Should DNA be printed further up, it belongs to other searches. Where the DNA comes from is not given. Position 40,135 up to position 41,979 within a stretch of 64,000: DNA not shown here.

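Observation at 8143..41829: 34-kb co-directional cellulosome-like supercluster: 13 dockerin-tagged secreted enzymes plus 5 cohesin proteins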

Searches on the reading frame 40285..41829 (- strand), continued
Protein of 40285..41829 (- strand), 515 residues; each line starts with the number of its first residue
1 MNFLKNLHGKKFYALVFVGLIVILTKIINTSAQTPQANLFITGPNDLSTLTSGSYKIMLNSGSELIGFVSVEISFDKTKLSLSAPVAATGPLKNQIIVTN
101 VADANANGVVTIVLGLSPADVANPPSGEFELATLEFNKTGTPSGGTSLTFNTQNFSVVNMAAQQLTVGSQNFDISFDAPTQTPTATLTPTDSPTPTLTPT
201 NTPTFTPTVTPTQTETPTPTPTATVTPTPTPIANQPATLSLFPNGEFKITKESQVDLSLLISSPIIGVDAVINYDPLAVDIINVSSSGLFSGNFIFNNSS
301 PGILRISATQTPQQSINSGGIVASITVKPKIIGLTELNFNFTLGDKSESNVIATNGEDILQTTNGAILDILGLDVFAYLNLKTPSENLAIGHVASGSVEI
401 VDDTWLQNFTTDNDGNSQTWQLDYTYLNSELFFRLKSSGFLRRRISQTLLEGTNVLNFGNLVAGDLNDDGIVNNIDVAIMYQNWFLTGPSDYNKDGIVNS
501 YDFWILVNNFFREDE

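Call 87: find_encoding_contigs(protein=P0040, flank=10000, max_places=1)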
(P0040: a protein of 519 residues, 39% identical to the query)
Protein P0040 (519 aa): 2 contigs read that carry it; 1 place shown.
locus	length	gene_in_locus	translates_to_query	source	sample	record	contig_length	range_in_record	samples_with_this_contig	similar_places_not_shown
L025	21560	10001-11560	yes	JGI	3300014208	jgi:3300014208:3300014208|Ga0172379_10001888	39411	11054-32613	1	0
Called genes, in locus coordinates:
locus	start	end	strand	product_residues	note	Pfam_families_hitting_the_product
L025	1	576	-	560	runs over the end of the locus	PF02776:TPP_enzyme_N, PF00205:TPP_enzyme_M, PF02775:TPP_enzyme_C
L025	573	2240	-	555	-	PF00920:ILVD_EDD_N, PF24877:ILV_EDD_C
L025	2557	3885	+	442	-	-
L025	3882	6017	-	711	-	-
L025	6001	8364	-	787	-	PF09586:YfhO (weak)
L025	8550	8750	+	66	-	-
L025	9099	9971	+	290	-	-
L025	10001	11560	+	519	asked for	PF00963:Cohesin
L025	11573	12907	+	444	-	-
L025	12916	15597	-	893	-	PF02629:CoA_binding (weak), PF13380:CoA_binding_2, PF13607:Succ_CoA_lig, PF19045:Ligase_CoA_2, PF13549:ATP-grasp_5, PF00583:Acetyltransf_1, PF13302:Acetyltransf_3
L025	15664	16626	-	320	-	PF00850:Hist_deacetyl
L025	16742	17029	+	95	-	-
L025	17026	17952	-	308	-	PF01565:FAD_binding_4, PF02873:MurB_C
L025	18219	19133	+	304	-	PF00892:EamA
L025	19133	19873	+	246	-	PF19927:DUF6390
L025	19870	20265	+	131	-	-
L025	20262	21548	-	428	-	PF00374:NiFeSe_Hases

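Call 88: find_encoding_contigs(protein=P0043, flank=10000, max_places=1)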
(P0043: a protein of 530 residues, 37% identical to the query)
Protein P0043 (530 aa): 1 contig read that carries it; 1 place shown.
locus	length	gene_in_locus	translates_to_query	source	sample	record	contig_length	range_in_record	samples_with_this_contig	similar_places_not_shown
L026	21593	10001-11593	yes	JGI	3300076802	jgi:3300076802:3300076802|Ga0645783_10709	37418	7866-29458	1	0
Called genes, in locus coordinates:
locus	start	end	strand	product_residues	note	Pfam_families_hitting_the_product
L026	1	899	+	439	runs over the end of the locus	PF05048:NosD (weak), PF13229:Beta_helix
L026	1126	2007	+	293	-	PF00687:Ribosomal_L1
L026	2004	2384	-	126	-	PF01850:PIN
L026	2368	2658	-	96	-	PF04014:MazE_antitoxin (faint)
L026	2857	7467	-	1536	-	-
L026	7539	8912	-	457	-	-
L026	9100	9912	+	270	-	-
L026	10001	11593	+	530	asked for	PF00963:Cohesin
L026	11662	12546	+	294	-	PF00963:Cohesin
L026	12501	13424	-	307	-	-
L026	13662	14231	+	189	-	PF00466:Ribosomal_L10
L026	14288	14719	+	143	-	PF16320:Ribosomal_L12_N, PF00542:Ribosomal_L12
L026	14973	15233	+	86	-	PF00376:MerR, PF12728:HTH_17, PF13411:MerR_1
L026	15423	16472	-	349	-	-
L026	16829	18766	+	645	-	PF02366:PMT, PF13231:PMT_2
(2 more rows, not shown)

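Call 89: find_encoding_contigs(protein=P0028, flank=10000, max_places=1)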
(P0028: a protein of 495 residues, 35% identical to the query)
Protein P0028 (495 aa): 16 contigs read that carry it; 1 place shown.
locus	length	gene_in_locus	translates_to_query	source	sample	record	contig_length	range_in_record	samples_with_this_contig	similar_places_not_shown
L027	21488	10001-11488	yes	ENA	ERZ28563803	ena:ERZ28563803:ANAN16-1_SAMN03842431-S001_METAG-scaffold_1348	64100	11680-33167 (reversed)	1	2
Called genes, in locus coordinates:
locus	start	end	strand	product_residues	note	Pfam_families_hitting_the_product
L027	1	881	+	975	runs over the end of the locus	PF00005:ABC_tran (faint), PF02463:SMC_N (faint), PF03193:RsgA_GTPase (faint), PF13304:AAA_21 (faint), PF13481:AAA_25 (faint), PF13555:AAA_29 (faint), PF17760:UvrA_inter, PF17755:UvrA_DNA-bind, +1 more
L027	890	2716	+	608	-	PF01841:Transglut_core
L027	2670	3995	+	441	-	PF01541:GIY-YIG, PF27096:UvrC_M (weak), PF08459:UvrC_RNaseH_dom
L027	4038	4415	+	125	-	PF04020:Phage_holin_4_2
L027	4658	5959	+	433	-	PF00496:SBP_bac_5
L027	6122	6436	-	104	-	-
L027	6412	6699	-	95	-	-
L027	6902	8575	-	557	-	-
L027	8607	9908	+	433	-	PF13231:PMT_2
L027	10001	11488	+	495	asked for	PF00963:Cohesin (weak)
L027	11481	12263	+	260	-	PF00963:Cohesin (weak)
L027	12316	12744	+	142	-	PF00571:CBS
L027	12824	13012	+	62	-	PF18929:DUF5678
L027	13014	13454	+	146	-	-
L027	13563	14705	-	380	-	-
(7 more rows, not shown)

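Call 90: find_encoding_contigs(protein=P0026, flank=10000, max_places=1)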
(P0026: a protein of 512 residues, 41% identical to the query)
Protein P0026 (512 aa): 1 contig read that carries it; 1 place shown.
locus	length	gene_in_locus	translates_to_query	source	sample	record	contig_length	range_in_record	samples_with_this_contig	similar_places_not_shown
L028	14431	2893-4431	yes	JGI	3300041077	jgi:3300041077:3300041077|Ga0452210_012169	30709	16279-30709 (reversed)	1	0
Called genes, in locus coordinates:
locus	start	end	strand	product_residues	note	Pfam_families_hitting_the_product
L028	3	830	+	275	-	?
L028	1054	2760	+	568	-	-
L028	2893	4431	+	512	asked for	-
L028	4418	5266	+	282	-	PF00963:Cohesin (weak)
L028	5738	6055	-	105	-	PF00856:SET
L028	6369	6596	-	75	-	-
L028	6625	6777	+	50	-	-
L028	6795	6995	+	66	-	-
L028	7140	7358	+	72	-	-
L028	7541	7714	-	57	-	PF00471:Ribosomal_L33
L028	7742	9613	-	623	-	PF00128:Alpha-amylase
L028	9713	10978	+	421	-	PF00534:Glycos_transf_1 (weak)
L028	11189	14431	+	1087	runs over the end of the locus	PF17892:Cadherin_5 (faint), PF17963:Big_9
